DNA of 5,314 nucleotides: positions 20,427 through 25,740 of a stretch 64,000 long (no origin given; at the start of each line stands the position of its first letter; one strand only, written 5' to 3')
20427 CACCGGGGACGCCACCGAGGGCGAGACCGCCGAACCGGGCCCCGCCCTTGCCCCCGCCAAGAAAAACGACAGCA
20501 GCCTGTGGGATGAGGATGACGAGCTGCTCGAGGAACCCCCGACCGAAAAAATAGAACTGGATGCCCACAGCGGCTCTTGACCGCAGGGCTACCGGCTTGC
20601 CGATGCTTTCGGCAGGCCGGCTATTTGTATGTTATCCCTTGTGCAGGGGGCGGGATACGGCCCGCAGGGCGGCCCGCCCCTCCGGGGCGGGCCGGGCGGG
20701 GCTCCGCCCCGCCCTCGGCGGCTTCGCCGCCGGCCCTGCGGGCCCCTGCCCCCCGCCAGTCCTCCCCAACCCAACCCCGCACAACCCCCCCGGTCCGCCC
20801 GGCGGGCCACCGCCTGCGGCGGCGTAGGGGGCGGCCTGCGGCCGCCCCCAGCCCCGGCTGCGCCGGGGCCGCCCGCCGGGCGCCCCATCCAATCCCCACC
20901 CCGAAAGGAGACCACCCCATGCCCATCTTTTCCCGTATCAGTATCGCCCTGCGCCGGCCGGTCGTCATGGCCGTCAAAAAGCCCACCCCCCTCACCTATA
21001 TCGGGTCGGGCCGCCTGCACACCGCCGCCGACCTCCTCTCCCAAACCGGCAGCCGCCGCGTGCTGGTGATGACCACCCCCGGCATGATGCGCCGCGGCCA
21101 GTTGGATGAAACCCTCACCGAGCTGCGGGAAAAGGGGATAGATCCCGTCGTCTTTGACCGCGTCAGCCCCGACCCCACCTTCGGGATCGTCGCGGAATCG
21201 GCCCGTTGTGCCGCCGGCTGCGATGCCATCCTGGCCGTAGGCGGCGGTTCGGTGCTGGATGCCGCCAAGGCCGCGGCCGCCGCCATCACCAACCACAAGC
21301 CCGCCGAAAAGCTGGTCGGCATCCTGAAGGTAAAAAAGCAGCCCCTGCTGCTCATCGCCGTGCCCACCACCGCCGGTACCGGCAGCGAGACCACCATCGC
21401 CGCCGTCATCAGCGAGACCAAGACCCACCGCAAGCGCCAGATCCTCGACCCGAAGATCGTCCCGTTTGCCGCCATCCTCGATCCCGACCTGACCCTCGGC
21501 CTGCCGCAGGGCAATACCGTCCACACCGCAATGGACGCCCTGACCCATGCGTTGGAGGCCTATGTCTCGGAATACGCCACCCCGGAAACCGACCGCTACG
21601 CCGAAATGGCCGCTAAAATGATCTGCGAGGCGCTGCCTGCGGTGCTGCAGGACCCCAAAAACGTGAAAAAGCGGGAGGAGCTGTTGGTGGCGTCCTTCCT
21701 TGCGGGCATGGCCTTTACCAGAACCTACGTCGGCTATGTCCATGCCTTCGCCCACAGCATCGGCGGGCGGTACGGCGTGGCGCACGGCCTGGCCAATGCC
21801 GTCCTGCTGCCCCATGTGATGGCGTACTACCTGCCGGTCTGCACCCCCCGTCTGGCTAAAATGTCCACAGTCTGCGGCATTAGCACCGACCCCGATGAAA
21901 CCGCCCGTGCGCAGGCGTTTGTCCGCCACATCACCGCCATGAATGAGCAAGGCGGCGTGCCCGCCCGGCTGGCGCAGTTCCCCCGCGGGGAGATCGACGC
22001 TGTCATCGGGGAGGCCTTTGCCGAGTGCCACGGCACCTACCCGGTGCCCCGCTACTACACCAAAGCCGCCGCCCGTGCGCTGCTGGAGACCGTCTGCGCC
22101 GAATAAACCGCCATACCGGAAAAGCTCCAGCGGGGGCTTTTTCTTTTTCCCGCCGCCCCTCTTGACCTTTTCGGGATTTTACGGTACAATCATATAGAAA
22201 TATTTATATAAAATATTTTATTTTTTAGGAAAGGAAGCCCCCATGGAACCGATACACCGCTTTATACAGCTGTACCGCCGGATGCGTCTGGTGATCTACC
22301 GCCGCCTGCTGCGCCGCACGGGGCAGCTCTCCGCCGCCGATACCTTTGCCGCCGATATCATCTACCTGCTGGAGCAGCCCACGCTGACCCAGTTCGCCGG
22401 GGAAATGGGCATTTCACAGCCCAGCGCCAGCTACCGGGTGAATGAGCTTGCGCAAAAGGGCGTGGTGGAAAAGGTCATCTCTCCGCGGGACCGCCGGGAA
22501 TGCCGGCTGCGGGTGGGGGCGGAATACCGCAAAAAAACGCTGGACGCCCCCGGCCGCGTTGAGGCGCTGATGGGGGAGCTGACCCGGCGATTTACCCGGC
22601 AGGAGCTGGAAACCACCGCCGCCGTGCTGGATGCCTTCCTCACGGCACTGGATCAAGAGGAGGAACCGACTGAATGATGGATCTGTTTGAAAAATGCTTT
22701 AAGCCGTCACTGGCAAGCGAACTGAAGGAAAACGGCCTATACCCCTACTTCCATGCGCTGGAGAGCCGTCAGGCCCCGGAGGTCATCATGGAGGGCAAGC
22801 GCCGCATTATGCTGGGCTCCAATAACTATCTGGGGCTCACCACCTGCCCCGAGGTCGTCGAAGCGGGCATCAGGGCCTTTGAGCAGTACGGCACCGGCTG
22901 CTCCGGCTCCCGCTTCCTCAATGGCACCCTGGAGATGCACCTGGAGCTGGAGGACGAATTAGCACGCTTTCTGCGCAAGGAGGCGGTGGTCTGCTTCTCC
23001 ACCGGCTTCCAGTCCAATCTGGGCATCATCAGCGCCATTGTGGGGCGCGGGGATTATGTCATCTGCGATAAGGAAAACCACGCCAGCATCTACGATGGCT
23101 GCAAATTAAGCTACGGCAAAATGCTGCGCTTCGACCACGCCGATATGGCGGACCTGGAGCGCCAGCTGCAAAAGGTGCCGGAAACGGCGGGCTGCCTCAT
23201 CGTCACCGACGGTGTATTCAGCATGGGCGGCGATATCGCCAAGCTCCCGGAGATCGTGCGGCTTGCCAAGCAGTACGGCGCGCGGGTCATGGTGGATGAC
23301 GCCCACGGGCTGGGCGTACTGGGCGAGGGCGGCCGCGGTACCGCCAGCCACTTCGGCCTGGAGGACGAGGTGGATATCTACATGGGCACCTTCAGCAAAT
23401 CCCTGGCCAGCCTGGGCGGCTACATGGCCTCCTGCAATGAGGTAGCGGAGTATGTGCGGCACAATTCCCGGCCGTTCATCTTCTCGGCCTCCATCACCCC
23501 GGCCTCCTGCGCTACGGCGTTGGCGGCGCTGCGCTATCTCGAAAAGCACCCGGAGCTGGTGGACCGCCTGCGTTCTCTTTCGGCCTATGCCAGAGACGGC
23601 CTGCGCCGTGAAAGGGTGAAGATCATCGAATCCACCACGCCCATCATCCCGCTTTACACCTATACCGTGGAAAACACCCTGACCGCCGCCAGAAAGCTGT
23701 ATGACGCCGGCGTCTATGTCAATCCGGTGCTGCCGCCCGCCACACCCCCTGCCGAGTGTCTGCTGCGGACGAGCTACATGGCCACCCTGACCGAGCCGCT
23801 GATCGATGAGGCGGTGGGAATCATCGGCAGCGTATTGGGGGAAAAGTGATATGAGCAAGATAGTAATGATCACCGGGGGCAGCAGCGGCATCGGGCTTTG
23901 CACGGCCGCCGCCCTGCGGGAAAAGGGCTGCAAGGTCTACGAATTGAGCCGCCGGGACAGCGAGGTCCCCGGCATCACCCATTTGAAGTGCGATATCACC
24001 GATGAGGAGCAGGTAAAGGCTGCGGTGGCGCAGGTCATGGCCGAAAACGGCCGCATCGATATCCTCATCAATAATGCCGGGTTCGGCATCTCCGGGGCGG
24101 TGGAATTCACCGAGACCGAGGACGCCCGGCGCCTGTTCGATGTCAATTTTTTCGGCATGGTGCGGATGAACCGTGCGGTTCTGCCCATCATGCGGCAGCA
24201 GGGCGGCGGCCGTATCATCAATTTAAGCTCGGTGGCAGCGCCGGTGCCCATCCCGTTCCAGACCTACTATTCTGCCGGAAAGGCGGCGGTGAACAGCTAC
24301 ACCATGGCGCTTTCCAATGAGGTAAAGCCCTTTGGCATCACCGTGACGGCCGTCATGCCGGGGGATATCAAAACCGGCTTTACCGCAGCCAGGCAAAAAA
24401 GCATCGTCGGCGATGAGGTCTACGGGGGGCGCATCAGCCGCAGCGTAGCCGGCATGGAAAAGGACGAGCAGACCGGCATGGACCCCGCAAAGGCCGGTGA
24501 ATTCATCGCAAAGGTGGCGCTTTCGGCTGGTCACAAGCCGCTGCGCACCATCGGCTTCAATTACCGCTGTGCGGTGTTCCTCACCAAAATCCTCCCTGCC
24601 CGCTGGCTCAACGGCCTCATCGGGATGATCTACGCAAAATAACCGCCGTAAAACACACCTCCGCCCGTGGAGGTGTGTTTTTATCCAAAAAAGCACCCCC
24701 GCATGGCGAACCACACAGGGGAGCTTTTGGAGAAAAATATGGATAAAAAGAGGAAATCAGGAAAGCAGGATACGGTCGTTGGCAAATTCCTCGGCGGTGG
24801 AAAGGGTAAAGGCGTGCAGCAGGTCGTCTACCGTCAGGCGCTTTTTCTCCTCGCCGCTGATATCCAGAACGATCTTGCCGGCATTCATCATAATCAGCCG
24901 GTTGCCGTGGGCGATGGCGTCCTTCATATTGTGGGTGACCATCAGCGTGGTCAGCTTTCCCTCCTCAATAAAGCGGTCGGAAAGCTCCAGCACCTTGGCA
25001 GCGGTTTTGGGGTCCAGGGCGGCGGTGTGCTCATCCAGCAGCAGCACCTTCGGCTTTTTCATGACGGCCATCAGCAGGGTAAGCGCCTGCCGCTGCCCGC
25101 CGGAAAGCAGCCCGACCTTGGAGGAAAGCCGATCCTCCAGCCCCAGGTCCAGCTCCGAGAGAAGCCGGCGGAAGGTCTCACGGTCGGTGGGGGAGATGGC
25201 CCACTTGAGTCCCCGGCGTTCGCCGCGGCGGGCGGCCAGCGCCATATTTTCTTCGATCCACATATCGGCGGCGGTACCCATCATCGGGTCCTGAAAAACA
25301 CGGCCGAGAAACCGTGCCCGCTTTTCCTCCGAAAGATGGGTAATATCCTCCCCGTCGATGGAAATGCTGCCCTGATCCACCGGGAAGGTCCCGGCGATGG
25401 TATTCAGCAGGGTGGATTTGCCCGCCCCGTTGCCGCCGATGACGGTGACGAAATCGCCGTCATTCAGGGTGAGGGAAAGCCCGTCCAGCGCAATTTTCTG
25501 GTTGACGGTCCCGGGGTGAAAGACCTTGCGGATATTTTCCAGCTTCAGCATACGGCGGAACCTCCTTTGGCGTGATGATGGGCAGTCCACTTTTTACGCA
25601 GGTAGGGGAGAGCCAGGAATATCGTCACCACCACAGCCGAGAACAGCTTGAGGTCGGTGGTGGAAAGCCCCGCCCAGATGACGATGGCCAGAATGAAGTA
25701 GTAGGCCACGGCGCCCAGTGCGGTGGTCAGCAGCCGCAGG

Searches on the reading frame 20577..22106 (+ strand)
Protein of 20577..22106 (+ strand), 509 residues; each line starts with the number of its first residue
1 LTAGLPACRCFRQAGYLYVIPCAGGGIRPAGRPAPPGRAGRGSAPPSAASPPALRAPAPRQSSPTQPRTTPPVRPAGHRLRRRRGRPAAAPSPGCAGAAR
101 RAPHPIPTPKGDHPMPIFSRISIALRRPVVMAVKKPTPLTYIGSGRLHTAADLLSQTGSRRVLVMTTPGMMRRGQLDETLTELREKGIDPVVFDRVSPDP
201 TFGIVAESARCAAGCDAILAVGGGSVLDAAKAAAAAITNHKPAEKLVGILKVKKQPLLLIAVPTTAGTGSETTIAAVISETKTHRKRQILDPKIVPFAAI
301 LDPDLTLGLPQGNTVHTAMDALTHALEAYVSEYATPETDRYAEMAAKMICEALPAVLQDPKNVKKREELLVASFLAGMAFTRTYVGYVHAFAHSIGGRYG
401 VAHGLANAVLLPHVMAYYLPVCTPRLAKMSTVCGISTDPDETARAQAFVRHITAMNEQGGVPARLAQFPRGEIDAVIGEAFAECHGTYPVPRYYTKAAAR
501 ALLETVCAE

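Call 59: search_protein_families(library=pfam, proteins=[window:20577-22106:+])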
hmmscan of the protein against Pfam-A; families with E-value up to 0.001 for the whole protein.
window:20577-22106:+ (509 aa): 3 families
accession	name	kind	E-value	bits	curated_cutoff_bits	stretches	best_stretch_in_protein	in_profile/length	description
PF00465.25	Fe-ADH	-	1.3e-43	148.9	31.3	1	140-303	4-168/168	Iron-containing alcohol dehydrogenase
PF25137.1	ADH_Fe_C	-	1.3e-42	146.2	27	1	314-504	1-191/194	Fe-containing alcohol dehydrogenase family, C-terminal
PF13685.12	Fe-ADH_2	-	2.1e-12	47.7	28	1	142-236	2-96/149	Iron-containing alcohol dehydrogenase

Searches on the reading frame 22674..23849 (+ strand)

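Call 8: search_protein_families(library=pfam, proteins=[window:22674-23849:+])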
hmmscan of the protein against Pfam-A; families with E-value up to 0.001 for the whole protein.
window:22674-23849:+ (391 aa): 3 families
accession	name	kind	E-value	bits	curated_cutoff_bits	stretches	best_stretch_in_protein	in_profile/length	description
PF00155.27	Aminotran_1_2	-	9.1e-56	190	19.7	1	45-383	4-360/361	Aminotransferase class I and II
PF01212.27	Beta_elim_lyase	-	5e-07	29.8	27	1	90-210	35-170/288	Beta-eliminating lyase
PF01053.26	Cys_Met_Meta_PP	-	1.5e-05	24.1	27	1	79-214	47-179/381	Cys/Met metabolism PLP-dependent enzyme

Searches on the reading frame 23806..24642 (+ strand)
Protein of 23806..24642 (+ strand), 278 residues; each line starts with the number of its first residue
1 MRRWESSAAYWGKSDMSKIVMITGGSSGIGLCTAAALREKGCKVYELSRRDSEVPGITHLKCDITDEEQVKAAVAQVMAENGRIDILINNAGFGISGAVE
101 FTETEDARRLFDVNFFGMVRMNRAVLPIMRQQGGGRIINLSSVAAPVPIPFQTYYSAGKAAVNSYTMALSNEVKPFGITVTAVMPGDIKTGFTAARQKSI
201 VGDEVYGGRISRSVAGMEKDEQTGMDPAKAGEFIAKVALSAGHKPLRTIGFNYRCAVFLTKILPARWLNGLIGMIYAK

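Call 59: search_protein_families(library=pfam, proteins=[window:23806-24642:+])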
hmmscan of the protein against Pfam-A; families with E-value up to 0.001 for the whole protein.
window:23806-24642:+ (278 aa): 5 families
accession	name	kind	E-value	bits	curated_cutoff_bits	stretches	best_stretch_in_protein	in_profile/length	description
PF00106.31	adh_short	-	7.2e-52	176.2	26.6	1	18-197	1-191/195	short chain dehydrogenase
PF13561.12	adh_short_C2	-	2.5e-37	129.2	27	1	27-196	6-184/236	Enoyl-(Acyl carrier protein) reductase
PF08659.16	KR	-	2.6e-11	44.2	22.6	1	20-167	3-161/180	KR domain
PF01370.27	Epimerase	-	2.8e-08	33.9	20.9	1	20-172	1-159/240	NAD dependent epimerase/dehydratase family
PF13460.12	NAD_binding_10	-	3.1e-05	24.4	27.2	1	24-213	1-171/184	NAD(P)H-binding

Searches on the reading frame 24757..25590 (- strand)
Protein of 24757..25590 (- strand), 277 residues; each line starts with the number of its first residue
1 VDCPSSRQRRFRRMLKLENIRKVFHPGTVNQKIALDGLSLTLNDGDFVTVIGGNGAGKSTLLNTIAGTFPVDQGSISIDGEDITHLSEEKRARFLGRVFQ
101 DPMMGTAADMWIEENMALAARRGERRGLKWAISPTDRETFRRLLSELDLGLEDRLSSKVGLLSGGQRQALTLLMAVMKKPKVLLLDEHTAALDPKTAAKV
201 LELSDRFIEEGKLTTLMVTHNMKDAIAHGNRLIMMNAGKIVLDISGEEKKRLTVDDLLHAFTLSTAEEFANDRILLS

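Call 8: search_protein_families(library=pfam, proteins=[window:24757-25590:-])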
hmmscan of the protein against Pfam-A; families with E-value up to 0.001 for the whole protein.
window:24757-25590:- (277 aa): 6 families
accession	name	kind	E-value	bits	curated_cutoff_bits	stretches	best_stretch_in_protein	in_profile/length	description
PF00005.33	ABC_tran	-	2.8e-29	102.9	25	1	35-190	1-137/137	ABC transporter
PF13304.12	AAA_21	-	4.6e-08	33.9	27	0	48-86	2-52/304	AAA domain, putative AbiEii toxin, Type IV TA system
PF02463.25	SMC_N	-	6.3e-07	29.5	40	1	46-223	25-199/220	RecF/RecN/SMC N terminal domain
PF09818.15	ABC_ATPase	-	0.00015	21.3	23.2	0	42-66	77-100/283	P-loop domain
PF03193.22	RsgA_GTPase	-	0.00021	21.6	30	1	28-78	90-139/174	RsgA GTPase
PF13401.12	AAA_22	-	0.00031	21.5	27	0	46-205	6-109/130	AAA domain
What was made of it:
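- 24757..25551 (-): ABC ATPase, 264 aa. The start ATG at 25551 overlaps the permease stop codon. RBS AAGGAGG at 25567..25561. PF00005, 102.9 bits (call 8).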

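Call 77: search_protein_families(library=ncbifam, proteins=[window:24757-25551:-], max_evalue=0.00001)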
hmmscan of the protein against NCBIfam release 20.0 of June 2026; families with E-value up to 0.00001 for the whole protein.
window:24757-25551:- (264 aa): 185 families (the best 25 are shown)
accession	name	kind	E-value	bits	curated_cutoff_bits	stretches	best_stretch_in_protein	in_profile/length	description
TIGR03375.1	type_I_sec_LssB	subfamily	5.3e-37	127.5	693.1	1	17-230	478-682/696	type I secretion system permease/ATPase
TIGR04521.1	ECF_ATPase_2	equivalog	8.9e-37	126.7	330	1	3-251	2-245/279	energy-coupling factor transporter ATPase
TIGR02315.1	ABC_phnC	equivalog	2.6e-36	125.3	266.1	1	1-237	1-234/243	phosphonate ABC transporter ATP-binding protein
TIGR03864.1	PQQ_ABC_ATP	hypoth_equivalog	1.4e-35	122.9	302.25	1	17-249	12-233/236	ABC transporter, ATP-binding subunit, PQQ-dependent alcohol dehydrogenase system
TIGR04520.1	ECF_ATPase_1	equivalog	4.7e-35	121.3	315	1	4-248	3-233/269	energy-coupling factor transporter ATPase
TIGR02857.1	CydD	equivalog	1.4e-34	120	435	1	18-212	334-520/529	thiol reductant ABC exporter subunit CydD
NF006987.0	PRK09452.1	equivalog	4.2e-34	117.8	482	1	2-229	18-228/378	spermidine/putrescine ABC transporter ATP-binding protein PotA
TIGR01188.1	drrA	subfamily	1.4e-33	116.5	312.45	1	19-242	6-217/302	daunorubicin resistance ABC transporter, ATP-binding protein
NF010158.0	PRK13637.1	equivalog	1.7e-33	116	390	1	2-233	3-229/287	energy-coupling factor transporter ATPase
NF038007.1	ABC_ATP_DarD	equivalog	1.9e-33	115.8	375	1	1-227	1-218/218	darobactin export ABC transporter ATP-binding protein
TIGR03410.1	urea_trans_UrtE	equivalog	5.5e-33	114.4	285.8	1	18-244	12-227/230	urea ABC transporter ATP-binding subunit UrtE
NF008039.0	PRK10771.1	equivalog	8.4e-33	113.7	298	1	1-234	1-215/234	thiamine ABC transporter ATP-binding protein ThiQ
TIGR03411.1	urea_trans_UrtD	equivalog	9.5e-33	113.8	304.1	1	20-229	16-222/242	urea ABC transporter ATP-binding protein UrtD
TIGR03265.1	PhnT2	equivalog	1e-32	113.7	457.7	1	2-228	5-214/353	putative 2-aminoethylphosphonate ABC transporter ATP-binding protein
TIGR00968.1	3a0106s01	subfamily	3.1e-32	112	342.75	1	18-229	12-211/237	sulfate ABC transporter ATP-binding protein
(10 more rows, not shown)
